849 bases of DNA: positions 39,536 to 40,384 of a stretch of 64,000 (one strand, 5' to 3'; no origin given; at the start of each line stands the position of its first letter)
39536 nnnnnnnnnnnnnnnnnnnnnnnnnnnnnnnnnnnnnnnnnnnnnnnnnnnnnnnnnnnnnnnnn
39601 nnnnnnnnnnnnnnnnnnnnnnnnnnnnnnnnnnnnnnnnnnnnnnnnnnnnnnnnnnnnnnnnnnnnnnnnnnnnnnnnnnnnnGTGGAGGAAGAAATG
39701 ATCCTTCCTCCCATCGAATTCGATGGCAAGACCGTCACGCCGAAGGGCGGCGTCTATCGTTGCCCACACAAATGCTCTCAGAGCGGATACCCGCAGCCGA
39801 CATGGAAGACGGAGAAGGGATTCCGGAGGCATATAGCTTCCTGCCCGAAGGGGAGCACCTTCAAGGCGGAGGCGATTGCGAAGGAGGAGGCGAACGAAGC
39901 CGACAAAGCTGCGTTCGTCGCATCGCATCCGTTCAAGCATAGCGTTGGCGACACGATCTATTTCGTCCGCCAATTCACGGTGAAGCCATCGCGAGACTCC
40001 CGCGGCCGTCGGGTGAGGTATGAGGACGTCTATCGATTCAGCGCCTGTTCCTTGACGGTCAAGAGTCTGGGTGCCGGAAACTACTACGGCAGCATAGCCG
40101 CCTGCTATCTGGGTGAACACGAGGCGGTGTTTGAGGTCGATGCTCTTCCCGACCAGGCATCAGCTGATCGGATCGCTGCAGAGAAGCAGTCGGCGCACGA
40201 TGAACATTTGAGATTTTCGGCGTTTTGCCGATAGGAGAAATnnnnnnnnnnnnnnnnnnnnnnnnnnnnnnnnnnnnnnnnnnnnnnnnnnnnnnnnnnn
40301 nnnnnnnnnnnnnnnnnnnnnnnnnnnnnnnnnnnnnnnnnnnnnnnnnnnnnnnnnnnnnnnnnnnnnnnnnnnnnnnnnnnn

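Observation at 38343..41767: RtcB ligase, Pol-beta nucleotidyltransferase and SpoT-like HD hydrolase: candidate tRNA-repair anti-defence module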

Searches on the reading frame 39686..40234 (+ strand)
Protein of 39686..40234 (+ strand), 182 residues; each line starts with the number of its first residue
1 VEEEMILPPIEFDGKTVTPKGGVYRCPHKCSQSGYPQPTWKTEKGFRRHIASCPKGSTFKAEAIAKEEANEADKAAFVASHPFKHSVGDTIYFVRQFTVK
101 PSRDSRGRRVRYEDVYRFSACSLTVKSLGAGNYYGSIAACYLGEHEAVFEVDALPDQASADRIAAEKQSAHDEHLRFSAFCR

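Call 4: search_protein_families(library=pfam, proteins=[window:39686-40234:+], max_evalue=0.1)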
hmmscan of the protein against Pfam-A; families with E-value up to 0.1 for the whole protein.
window:39686-40234:+ (182 aa): 0 families

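Call 5: search_protein_families(library=ncbifam, proteins=[window:39686-40234:+], max_evalue=0.1)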
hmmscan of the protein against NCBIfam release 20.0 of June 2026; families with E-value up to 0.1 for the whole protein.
window:39686-40234:+ (182 aa): 0 families

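Call 6: search_protein_families(library=phrogs, proteins=[window:39686-40234:+], max_evalue=0.01)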
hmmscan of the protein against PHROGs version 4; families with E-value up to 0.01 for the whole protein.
window:39686-40234:+ (182 aa): 0 families

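Call 42: search_solved_structures(query=window:39698-40234:+, max_evalue=10, show_alignments=1)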
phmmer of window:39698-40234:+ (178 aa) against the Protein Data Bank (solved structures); distinct sequences matched with E-value up to 10: 1.
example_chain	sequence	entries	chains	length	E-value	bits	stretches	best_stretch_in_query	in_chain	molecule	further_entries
6rh5_A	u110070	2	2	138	1.2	12.5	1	12-56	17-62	Adaptin ear-binding coat-associated protein 1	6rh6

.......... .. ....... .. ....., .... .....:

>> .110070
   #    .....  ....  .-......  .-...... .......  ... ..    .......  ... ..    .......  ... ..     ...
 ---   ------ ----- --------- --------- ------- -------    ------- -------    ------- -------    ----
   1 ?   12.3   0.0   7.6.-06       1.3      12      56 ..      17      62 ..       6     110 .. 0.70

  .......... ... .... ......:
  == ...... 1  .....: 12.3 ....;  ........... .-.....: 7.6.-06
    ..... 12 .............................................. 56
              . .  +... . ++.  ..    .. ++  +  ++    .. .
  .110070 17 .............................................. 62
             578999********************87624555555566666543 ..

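Call 43: find_homologous_proteins(query=window:39698-40234:+, max_evalue=0.001)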
Query window:39698-40234:+ (178 aa): 9 proteins with E <= 0.001 among 84 candidates.
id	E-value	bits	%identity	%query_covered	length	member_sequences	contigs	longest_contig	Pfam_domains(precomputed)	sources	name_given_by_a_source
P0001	2.2e-117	407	100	100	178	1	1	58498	-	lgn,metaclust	metaclust:status=active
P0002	1.2e-92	327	79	99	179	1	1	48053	-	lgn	-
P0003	6.5e-81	289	72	99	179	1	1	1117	-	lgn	-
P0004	1.4e-78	281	70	99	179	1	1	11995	-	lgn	-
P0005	2.6e-76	274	70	99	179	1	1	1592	-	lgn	-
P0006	1.1e-70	255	66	99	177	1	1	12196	-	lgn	-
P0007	1.2e-34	138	42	100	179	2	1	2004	-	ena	-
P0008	1.1e-30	125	56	56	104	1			-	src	-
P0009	7.1e-20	90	36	99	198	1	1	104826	-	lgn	-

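Call 44: find_encoding_contigs(protein=P0002, flank=8000, max_places=3)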
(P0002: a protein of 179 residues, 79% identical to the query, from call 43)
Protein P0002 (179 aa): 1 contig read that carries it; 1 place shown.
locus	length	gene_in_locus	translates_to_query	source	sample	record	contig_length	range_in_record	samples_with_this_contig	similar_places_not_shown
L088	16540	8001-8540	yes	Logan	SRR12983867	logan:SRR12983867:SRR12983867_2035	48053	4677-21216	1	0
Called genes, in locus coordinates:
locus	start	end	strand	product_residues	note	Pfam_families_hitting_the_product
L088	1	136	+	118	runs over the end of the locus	-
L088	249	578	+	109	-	-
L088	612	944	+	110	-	-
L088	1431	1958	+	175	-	PF18907:DUF5662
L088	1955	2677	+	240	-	-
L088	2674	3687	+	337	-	-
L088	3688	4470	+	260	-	PF23859:DpdA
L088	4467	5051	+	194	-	-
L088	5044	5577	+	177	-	PF07799:DUF1643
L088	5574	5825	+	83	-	-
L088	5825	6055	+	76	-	-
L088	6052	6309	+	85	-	-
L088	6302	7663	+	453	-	PF01139:RtcB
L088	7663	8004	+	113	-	-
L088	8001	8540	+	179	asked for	-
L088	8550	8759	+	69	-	-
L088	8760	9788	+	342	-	PF10127:RlaP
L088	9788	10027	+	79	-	-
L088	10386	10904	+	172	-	PF13328:HD_4, PF01966:HD (faint)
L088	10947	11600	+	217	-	-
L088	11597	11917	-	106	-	-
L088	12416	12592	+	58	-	-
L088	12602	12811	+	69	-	-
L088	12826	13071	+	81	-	-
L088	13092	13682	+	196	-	PF01973:MptE-like (faint)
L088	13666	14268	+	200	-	PF13578:Methyltransf_24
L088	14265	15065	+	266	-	-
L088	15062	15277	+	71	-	-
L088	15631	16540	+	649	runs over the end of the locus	PF03354:TerL_ATPase, PF20441:TerL_nuclease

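Call 45: find_encoding_contigs(protein=P0009, flank=8000, max_places=3)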
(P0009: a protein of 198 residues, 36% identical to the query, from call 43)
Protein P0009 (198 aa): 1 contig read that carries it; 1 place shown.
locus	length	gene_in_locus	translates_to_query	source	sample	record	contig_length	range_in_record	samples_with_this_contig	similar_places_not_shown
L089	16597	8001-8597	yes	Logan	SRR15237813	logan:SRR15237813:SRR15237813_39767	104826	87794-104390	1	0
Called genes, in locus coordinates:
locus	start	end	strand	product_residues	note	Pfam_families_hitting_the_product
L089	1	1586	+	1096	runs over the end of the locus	PF00004:AAA (weak)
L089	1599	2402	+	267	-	-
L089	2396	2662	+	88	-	-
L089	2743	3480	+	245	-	PF01743:PolyA_pol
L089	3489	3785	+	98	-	-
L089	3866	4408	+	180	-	PF01844:HNH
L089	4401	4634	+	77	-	-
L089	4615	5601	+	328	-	-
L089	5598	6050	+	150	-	-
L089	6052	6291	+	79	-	-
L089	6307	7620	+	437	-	-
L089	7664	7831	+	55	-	-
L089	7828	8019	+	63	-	PF27910:Small_Trp_rich (weak)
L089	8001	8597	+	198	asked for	-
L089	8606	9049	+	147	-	-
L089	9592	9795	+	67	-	-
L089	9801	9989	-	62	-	-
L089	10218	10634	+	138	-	-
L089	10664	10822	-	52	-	-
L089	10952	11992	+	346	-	PF00293:NUDIX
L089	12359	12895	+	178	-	-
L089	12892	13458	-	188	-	-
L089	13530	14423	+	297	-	-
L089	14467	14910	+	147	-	PF26991:DUF8317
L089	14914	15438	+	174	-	-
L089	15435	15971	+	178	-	-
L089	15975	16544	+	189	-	-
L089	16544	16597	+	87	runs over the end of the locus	-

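Call 46: find_encoding_contigs(protein=P0006, flank=8000, max_places=3)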
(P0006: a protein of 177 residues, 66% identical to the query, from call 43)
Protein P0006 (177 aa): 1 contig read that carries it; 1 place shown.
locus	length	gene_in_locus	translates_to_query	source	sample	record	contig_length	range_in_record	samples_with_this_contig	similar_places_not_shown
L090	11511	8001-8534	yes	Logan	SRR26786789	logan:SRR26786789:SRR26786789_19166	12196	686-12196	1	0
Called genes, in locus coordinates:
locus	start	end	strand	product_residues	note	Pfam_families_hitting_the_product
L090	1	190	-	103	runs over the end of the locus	PF14384:BrnA_antitoxin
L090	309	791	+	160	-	-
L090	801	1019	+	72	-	-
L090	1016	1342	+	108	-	-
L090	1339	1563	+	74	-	-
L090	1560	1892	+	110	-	-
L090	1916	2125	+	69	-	-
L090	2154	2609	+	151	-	-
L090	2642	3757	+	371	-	-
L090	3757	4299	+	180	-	-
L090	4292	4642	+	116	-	-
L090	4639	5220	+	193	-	PF13469:Sulfotransfer_3 (faint)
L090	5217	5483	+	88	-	-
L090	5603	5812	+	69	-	-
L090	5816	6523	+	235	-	-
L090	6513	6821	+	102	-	-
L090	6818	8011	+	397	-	PF14338:Mrr_N, PF01555:N6_N4_Mtase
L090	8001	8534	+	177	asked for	-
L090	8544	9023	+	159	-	-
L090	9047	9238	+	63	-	-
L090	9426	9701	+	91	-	-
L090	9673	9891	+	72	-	-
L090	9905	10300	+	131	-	-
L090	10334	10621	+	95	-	-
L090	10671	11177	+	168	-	PF13328:HD_4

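Call 49: search_protein_families(library=pfam, proteins=[L089:6307-7620:+], max_evalue=0.01)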
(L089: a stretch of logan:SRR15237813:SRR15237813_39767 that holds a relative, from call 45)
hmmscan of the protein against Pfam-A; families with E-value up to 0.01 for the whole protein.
L089:6307-7620:+ (437 aa): 0 families

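Call 86: predict_structure(alignment_id=A3)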
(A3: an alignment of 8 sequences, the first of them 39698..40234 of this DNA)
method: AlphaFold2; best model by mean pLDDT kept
length: 178 residues; sequences in the alignment: 8
mean_pLDDT: 85.8   pTM: 0.58
mean pLDDT of the five models: 85.8, 85.7, 84.4, 83.3, 77.5
residues with pLDDT >= 90: 78; 70-90: 84; 50-70: 16; < 50: 0
segments of 3 or more residues with pLDDT < 50: none
pLDDT, mean of each block of 10 residues (from residue 1): 78 87 81 86 84 76 89 93 95 75 65 93 92 93 93 96 93 73
secondary structure, 60 per line:
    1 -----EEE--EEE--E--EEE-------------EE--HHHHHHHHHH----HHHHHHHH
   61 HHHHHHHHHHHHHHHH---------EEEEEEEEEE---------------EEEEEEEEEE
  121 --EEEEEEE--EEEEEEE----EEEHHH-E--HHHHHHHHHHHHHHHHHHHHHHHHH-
elements in order: E6-8 E11-13 E19-21 H39-48 H53-76 E86-95 E111-120 E123-129 E132-138 E143-145 H153-177
